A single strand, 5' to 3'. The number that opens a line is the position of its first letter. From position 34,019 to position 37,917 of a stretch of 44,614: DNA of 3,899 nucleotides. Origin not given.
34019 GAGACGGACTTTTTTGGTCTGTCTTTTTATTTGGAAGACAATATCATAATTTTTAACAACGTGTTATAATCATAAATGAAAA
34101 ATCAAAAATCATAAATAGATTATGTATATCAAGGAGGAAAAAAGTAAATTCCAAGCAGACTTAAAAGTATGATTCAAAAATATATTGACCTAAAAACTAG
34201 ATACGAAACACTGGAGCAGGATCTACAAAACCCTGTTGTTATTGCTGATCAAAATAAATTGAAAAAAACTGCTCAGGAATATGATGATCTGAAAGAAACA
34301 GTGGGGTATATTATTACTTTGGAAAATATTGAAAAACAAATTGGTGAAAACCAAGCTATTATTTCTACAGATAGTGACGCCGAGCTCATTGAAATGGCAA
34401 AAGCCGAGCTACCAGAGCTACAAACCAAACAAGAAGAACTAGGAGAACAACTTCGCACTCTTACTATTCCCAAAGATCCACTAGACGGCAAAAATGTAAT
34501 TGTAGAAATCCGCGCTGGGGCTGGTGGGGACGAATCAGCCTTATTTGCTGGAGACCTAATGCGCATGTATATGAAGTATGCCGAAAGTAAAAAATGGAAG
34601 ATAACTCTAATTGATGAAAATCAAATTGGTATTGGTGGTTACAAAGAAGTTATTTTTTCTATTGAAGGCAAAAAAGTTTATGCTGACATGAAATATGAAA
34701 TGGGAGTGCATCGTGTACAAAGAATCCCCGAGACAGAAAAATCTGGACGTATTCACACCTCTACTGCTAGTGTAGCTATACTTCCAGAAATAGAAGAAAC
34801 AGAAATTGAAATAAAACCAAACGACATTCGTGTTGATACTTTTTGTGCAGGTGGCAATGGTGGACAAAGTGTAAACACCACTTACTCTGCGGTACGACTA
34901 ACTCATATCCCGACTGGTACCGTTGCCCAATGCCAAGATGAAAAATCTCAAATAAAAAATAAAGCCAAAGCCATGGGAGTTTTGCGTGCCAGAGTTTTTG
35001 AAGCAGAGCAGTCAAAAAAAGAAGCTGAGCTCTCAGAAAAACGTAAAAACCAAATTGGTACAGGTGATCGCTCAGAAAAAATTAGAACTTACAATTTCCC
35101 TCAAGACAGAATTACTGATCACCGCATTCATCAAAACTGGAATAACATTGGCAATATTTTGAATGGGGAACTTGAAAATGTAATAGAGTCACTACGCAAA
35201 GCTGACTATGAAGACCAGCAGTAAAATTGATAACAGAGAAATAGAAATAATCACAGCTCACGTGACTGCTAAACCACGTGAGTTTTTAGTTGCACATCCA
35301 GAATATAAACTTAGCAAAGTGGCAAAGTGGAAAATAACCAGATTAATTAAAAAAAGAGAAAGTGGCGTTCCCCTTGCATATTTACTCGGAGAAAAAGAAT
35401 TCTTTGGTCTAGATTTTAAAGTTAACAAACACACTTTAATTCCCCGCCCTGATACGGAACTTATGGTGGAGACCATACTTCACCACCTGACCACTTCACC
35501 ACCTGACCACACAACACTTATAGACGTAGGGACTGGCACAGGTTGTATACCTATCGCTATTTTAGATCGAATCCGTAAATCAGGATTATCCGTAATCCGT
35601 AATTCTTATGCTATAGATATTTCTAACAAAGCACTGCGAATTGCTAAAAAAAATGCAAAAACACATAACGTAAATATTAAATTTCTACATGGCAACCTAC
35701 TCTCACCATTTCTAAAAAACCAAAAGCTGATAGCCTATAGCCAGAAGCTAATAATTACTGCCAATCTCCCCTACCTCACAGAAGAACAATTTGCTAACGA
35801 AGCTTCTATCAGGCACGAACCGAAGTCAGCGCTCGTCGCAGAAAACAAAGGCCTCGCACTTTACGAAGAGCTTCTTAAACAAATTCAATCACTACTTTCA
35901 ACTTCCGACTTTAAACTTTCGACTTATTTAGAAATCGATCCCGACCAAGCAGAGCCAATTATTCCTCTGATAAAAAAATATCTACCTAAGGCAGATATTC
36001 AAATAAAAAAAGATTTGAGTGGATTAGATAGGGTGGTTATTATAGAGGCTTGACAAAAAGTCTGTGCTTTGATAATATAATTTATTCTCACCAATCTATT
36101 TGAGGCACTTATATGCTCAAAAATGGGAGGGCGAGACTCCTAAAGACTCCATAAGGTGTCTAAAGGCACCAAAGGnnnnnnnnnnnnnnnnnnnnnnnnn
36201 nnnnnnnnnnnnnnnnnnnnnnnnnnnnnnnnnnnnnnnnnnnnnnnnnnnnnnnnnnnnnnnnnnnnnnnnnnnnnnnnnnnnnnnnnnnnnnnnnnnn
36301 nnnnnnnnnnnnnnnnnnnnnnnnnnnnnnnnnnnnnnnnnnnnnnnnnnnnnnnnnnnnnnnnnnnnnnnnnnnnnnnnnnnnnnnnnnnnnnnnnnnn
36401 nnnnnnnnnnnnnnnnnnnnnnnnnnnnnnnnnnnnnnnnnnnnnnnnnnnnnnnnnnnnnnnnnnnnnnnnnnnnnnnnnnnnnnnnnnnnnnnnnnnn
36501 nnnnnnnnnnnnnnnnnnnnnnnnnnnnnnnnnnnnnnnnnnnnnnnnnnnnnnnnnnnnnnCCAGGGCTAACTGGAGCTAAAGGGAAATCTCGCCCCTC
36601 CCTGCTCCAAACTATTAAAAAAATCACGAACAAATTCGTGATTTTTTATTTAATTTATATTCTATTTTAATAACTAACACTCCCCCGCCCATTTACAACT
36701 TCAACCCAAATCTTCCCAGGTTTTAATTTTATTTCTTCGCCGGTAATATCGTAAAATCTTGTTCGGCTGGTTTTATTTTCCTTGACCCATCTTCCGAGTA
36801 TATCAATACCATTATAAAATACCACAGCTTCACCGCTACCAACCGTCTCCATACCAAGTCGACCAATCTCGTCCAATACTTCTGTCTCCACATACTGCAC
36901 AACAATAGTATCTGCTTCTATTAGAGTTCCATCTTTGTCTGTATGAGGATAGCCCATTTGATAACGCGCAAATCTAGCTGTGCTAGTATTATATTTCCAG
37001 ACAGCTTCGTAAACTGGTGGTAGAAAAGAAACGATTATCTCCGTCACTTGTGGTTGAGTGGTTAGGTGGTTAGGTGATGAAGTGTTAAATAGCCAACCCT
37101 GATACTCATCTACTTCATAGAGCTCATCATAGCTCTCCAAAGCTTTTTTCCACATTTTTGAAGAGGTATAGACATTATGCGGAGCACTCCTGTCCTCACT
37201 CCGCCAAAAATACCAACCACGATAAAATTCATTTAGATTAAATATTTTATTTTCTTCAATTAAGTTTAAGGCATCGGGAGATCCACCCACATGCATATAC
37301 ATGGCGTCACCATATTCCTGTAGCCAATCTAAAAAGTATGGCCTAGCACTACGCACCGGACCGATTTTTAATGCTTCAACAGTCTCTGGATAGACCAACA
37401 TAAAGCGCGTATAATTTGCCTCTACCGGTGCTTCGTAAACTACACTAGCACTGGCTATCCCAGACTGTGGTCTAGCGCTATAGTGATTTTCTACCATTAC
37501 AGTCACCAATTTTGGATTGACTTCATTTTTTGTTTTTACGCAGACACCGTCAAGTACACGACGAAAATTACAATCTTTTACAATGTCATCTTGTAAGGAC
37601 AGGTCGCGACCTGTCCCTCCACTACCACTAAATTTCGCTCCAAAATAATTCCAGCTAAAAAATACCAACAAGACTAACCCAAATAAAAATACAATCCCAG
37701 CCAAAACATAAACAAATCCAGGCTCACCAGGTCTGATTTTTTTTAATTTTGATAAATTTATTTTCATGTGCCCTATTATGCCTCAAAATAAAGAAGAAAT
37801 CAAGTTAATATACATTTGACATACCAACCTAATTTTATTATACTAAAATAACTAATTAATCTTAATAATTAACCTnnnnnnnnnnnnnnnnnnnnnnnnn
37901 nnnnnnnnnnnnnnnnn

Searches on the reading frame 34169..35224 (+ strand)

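Call 57: search_protein_families(library=pfam, proteins=[window:34169-35224:+], max_evalue=0.001)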
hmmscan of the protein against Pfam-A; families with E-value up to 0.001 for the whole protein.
window:34169-35224:+ (351 aa): 2 families
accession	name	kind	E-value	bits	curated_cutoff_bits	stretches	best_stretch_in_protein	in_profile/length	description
PF03462.23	PCRF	-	2.8e-70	236.5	24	1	8-202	1-194/194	PCRF domain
PF00472.26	RF-1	-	4e-41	140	35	1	210-319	2-116/116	RF-1 domain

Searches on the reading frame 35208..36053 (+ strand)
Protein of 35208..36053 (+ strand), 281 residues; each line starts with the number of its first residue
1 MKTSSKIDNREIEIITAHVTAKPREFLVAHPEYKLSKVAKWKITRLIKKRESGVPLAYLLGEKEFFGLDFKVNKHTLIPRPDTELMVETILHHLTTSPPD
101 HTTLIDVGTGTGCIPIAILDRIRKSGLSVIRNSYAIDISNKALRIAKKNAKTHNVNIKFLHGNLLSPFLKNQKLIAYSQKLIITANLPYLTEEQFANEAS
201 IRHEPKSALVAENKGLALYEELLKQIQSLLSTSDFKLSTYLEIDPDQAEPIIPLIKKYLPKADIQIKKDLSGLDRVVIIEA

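Call 57: search_protein_families(library=pfam, proteins=[window:35208-36053:+], max_evalue=0.001)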
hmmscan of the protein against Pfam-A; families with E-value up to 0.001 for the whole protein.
window:35208-36053:+ (281 aa): 7 families
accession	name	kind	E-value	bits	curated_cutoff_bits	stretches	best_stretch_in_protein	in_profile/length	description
PF17827.6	PrmC_N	-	6.4e-10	39.9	23.4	1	8-61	18-71/71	PrmC N-terminal domain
PF13847.12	Methyltransf_31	-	3.4e-07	30.5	27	1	101-168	4-66/145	Methyltransferase domain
PF05175.20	MTS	-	2.4e-06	27.8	23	1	90-169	23-95/170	Methyltransferase small domain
PF13649.12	Methyltransf_25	-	5.4e-06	27.4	27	1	105-166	2-57/97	Methyltransferase domain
PF06325.19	PrmA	-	2.8e-05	24.2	22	1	99-161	160-216/296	Ribosomal protein L11 methyltransferase (PrmA)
PF01209.24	Ubie_methyltran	-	3.4e-05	23.8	20.1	1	102-164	49-107/233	ubiE/COQ5 methyltransferase family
PF08241.18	Methyltransf_11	-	0.00056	20.9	21.2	0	106-171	2-59/95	Methyltransferase domain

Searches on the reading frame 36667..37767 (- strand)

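Call 57: search_protein_families(library=pfam, proteins=[window:36667-37767:-], max_evalue=0.001)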
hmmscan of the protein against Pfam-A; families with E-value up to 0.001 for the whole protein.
window:36667-37767:- (366 aa): 2 families
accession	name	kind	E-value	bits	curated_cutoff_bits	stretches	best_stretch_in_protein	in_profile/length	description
PF11258.13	DUF3048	-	5.3e-42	143.9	25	1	81-212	10-144/148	Protein of unknown function (DUF3048) N-terminal domain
PF17479.7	DUF3048_C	-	1.5e-22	80.5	25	1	255-355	11-114/114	Protein of unknown function (DUF3048) C-terminal domain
